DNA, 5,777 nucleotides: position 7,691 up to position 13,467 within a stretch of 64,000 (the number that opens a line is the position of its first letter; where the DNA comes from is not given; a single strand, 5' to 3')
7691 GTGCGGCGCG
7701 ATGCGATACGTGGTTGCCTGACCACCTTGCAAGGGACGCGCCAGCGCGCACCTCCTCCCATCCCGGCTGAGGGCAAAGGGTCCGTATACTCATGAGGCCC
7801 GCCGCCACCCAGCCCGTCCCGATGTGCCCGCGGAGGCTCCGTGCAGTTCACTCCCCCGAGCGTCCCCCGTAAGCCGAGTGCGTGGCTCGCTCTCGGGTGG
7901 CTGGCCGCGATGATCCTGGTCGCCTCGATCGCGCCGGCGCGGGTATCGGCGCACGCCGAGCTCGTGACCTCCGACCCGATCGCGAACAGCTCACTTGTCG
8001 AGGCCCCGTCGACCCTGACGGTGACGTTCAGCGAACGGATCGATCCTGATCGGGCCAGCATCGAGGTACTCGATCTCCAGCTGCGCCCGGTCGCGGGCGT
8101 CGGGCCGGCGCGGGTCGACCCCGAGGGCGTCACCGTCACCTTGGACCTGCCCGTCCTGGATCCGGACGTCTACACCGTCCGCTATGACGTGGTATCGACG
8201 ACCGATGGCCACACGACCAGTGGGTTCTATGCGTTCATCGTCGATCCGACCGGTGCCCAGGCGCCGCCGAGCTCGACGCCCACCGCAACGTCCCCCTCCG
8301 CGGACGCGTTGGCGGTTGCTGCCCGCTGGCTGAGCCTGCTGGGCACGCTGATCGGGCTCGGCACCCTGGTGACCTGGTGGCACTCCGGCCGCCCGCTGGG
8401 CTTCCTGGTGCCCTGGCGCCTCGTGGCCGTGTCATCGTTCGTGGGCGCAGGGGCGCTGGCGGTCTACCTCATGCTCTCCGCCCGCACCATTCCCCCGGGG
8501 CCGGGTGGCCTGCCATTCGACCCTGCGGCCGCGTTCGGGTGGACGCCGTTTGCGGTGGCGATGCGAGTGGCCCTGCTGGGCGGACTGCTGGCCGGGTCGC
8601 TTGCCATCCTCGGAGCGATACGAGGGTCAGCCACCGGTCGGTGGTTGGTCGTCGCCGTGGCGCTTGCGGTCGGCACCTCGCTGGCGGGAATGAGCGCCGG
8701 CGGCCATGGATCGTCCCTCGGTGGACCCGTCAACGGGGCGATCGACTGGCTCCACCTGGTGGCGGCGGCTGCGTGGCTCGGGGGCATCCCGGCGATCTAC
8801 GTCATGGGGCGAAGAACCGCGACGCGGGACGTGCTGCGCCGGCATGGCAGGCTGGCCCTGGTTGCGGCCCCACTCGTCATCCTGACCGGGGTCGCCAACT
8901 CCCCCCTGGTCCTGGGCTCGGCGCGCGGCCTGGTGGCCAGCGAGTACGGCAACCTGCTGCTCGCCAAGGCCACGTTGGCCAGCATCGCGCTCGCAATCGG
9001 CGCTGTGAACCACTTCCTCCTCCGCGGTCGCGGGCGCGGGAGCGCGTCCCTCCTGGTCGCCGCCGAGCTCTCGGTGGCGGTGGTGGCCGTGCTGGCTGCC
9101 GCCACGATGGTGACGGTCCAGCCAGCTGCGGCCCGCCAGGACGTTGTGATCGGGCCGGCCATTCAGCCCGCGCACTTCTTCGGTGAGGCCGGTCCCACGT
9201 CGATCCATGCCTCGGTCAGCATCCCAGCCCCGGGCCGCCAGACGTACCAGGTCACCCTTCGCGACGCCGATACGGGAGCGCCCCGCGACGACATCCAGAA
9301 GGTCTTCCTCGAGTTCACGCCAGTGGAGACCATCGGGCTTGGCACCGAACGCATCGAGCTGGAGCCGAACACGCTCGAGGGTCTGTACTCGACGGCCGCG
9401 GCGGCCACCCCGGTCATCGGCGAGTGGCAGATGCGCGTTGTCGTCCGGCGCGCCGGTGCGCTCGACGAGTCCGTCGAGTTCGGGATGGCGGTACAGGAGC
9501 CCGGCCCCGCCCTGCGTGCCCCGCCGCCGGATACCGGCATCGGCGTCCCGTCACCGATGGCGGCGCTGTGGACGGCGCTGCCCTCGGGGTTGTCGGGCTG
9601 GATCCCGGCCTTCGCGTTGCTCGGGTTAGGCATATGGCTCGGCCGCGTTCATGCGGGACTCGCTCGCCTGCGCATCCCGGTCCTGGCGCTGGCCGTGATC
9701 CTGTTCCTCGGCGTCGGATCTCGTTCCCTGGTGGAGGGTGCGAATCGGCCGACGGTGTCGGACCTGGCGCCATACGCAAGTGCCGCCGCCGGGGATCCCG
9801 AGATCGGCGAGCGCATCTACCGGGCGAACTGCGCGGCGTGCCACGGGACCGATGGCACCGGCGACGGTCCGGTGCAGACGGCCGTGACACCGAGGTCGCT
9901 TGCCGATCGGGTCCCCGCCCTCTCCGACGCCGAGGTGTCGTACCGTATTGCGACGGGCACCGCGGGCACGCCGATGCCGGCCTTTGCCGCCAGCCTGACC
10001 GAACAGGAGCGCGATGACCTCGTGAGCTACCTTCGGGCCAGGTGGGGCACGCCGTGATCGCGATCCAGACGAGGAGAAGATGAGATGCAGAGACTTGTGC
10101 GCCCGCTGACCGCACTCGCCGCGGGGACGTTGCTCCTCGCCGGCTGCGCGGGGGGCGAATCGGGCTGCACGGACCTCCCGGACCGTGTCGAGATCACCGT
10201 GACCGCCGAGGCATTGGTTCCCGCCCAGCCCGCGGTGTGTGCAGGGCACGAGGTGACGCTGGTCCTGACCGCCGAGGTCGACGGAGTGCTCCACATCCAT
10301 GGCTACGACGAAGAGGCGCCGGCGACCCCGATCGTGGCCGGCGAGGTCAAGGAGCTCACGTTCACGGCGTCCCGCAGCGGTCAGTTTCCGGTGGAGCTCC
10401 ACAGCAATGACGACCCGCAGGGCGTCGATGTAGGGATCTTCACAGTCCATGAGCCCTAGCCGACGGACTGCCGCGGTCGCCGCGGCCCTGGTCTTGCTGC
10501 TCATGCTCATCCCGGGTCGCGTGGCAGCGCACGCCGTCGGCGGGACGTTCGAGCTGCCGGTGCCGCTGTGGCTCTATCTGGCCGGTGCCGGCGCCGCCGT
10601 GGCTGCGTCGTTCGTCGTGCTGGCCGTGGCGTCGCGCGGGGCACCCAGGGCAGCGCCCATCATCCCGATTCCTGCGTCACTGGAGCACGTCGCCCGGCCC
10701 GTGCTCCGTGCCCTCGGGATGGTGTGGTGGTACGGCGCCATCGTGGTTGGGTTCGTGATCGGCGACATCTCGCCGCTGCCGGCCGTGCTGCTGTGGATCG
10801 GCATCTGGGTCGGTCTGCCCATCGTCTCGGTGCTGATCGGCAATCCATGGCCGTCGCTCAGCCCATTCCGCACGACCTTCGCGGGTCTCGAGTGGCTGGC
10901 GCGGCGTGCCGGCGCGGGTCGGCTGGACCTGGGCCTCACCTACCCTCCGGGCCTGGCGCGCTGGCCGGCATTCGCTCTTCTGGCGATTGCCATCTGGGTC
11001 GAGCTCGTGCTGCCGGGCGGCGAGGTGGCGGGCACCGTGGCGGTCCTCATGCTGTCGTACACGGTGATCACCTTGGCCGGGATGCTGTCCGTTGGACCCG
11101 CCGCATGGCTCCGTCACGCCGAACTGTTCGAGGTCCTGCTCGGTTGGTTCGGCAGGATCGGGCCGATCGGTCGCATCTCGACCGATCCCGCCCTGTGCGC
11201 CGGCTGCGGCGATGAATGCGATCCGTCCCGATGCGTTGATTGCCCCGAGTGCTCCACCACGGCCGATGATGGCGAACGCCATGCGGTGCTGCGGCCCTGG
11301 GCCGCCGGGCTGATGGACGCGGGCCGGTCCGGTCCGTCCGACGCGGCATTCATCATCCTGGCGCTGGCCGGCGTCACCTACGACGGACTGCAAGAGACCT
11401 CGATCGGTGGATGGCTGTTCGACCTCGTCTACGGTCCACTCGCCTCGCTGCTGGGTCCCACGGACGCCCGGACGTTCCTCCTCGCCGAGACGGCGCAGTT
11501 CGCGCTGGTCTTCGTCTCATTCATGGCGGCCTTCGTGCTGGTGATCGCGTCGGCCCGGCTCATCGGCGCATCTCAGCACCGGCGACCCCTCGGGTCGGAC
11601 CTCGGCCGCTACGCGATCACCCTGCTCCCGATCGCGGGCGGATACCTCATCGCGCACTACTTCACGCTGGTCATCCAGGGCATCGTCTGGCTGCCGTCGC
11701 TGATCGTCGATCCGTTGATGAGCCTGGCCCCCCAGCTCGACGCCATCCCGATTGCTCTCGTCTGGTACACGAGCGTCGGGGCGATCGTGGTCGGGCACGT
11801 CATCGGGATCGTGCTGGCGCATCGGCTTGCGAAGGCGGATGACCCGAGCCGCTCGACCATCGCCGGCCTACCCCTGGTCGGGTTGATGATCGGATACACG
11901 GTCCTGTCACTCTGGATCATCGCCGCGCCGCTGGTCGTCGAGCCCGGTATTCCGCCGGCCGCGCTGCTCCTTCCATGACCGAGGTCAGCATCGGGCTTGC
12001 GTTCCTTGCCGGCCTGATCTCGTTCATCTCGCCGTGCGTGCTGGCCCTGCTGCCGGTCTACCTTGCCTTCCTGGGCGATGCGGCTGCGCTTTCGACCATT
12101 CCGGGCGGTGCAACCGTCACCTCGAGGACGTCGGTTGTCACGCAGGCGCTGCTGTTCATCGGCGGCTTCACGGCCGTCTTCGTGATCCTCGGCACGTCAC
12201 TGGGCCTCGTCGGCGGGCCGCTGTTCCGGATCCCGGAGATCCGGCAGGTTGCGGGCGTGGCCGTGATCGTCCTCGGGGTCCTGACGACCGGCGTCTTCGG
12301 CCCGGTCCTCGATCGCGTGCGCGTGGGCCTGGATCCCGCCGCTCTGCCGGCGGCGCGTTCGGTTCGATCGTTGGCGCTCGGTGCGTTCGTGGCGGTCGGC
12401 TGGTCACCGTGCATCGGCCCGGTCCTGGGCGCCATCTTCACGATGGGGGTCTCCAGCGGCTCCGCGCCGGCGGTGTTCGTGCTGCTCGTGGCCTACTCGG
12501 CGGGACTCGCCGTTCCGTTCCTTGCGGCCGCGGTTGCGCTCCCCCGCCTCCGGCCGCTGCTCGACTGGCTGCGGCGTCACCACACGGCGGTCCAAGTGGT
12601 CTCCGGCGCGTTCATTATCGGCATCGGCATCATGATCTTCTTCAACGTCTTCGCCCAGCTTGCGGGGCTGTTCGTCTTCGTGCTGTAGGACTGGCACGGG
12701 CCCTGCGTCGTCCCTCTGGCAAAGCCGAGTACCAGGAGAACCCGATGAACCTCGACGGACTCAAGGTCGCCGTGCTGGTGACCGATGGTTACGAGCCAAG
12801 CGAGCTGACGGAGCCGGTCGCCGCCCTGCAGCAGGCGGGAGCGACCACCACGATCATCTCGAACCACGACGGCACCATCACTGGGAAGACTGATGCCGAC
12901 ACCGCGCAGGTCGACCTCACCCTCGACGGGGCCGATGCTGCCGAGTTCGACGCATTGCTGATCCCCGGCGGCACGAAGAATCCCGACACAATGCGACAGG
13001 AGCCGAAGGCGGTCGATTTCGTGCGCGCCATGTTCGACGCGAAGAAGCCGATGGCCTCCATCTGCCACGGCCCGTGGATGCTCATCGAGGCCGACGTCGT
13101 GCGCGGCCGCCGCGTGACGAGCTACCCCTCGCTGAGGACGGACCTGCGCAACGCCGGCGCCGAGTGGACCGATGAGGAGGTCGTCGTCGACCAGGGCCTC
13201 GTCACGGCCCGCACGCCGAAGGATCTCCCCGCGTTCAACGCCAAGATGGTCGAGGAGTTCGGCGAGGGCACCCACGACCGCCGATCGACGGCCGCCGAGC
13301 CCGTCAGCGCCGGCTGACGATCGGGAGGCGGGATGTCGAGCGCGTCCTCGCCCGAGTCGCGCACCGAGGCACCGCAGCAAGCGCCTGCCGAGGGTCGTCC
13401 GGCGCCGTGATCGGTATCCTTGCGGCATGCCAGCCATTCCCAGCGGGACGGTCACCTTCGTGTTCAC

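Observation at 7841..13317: Six-gene copper / thiol-redox operon: CopC-CopD-cytochrome c fusion, cupredoxin-like lipoprotein, Cys-rich membrane protein, CcdA and DJ-1/PfpI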

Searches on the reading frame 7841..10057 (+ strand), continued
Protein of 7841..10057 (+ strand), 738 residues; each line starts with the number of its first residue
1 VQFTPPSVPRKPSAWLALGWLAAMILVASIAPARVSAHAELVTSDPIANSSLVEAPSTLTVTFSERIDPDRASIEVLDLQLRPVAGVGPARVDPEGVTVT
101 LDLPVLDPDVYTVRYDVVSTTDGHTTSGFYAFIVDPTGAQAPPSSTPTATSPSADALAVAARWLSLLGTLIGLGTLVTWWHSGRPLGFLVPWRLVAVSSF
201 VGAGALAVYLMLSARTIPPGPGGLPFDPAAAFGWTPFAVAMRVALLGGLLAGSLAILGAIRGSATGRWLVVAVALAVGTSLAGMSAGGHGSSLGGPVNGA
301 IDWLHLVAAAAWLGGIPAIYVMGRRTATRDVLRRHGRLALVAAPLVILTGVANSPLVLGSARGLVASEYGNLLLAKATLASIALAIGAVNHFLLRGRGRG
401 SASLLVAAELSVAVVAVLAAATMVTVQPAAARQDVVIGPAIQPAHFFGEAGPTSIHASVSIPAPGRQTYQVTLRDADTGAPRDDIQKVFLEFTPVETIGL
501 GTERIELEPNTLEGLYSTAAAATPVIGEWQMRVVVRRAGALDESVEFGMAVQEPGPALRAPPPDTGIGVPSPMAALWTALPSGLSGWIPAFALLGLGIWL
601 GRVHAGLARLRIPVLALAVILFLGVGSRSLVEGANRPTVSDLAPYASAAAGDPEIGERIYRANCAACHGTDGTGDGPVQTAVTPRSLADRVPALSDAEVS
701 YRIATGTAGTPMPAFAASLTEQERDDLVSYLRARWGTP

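Call 61: predict_structure(alignment_id=A3)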
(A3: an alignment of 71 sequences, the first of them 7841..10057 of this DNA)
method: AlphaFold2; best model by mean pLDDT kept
length: 738 residues; sequences in the alignment: 71
mean_pLDDT: 86.0   pTM: 0.81
mean pLDDT of the five models: 86.0, 82.0, 81.1, 80.9, 80.1
residues with pLDDT >= 90: 384; 70-90: 257; 50-70: 83; < 50: 14
segments of 3 or more residues with pLDDT < 50: 1-8, 356-358
pLDDT, mean of each block of 10 residues (from residue 1): 45 68 63 65 89 92 93 96 97 97 97 95 91 82 83 88 94 97 94 98 97 89 85 93 97 98 92 98 90 79 93 91 84 89 86 61 66 71 71 65 74 73 66 69 88 94 86 97 97 87 96 93 91 97 96 76 69 86 92 94 83 88 87 87 84 95 92 90 88 94 83 72 93 88
secondary structure, 60 per line:
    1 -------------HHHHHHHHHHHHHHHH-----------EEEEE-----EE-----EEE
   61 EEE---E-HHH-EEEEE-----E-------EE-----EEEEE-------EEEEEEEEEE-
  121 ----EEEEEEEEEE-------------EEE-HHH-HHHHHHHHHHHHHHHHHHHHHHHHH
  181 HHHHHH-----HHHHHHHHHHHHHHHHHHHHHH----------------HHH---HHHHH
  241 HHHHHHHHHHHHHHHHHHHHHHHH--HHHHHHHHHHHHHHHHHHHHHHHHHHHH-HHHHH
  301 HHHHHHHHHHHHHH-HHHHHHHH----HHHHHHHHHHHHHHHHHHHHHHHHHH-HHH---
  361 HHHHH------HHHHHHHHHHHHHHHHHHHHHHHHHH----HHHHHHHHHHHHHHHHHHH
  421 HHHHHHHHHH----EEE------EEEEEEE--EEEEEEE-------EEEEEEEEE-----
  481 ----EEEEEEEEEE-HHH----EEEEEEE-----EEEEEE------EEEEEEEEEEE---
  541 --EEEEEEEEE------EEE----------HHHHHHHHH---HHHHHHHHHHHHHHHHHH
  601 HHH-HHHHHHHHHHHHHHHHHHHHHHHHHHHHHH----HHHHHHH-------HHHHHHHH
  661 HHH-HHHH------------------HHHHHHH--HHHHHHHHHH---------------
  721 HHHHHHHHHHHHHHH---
elements in order (helices of 4 or more, strands of 3 or more residues): H14-29 E41-45 E58-63 E73-77 E98-102 E110-119 E125-134 E148-150 H156-186 H192-213 H236-264 H267-294 H296-314 H316-323 H328-353 H361-365 H372-397 H402-430 E435-437 E444-450 E453-459 E467-475 E485-494 E503-509 E515-520 E527-537 E543-551 E558-560 H571-579 H583-603 H605-634 H639-645 H653-663 H665-668 H687-693 H696-705 H721-735

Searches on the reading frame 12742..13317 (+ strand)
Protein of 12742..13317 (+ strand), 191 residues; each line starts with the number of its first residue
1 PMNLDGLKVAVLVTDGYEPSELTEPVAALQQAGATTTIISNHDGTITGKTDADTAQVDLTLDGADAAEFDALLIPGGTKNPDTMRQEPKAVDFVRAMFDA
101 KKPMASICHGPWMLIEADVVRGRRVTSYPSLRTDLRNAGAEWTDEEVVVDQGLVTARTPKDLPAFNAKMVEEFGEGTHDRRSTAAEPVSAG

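Call 3: search_protein_families(library=pfam, proteins=[window:12742-13317:+], max_evalue=0.01)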
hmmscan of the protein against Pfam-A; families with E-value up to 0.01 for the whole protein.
window:12742-13317:+ (191 aa): 3 families
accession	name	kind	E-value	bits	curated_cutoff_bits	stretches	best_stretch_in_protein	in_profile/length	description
PF01965.30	DJ-1_PfpI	-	1.4e-54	184.8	26.6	1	8-172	2-165/165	DJ-1/PfpI family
PF18011.7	Catalase_C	-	4.9e-08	33.1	24.6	1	5-117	1-113/150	C-terminal domain found in long catalases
PF00117.34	GATase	-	0.0018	18.4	22.8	1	62-114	38-85/190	Glutamine amidotransferase class-I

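Call 8: search_protein_families(library=ncbifam, proteins=[window:12742-13317:+], max_evalue=0.1)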
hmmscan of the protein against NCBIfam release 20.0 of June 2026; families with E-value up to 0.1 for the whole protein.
window:12742-13317:+ (191 aa): 14 families
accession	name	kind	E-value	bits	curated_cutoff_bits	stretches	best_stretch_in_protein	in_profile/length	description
TIGR01382.1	PfpI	subfamily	2.4e-54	183.4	139.05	1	8-171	1-166/169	DJ-1/PfpI/YhbO family deglycase/protease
NF040823.1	deglyc_PfpI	equivalog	1.2e-43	148.9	330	1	7-170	1-162/166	deglycase PfpI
TIGR01383.1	not_thiJ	equivalog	5.3e-21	75.1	131.25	1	8-173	1-168/180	DJ-1 family glyoxalase III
NF008422.0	PRK11249.1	equivalog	1.1e-10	40.6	1102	1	3-110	594-700/752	catalase HPII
NF008605.0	PRK11574.1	equivalog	6.9e-10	39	252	1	15-171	11-170/196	protein deglycase YajL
NF008747.0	PRK11780.1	equivalog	3.4e-05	23.9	180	1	61-117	78-144/218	isoprenoid biosynthesis glyoxalase ElbB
TIGR01737.1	FGAM_synth_I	equivalog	0.0011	18.3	177.8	1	8-123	2-100/228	phosphoribosylformylglycinamidine synthase I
NF003168.0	PRK04155.1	equivalog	0.013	14.6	365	1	64-122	143-201/287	glyoxalase III HchA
NF005849.0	PRK07765.1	equivalog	0.015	14.5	308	1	11-111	3-86/219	aminodeoxychorismate/anthranilate synthase component II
NF052371.1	TransRegGbdRPseu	equivalog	0.016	14.3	480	1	43-122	59-134/365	choline metabolism transcriptional regulator GbdR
NF002957.0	PRK03619.1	equivalog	0.02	14.2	212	1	51-122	24-100/222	phosphoribosylformylglycinamidine synthase subunit PurQ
TIGR01855.1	IMP_synth_hisH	equivalog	0.023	14.5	105.4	1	56-117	24-87/198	imidazole glycerol phosphate synthase subunit HisH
TIGR01368.1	CPSaseIIsmall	equivalog_domain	0.036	13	307.35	1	60-116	208-261/361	glutamine-hydrolyzing carbamoyl-phosphate synthase small subunit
NF053831.1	RU1PAldHalo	equivalog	0.064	12.7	300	1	8-55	118-165/208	ribulose-1-phosphate aldolase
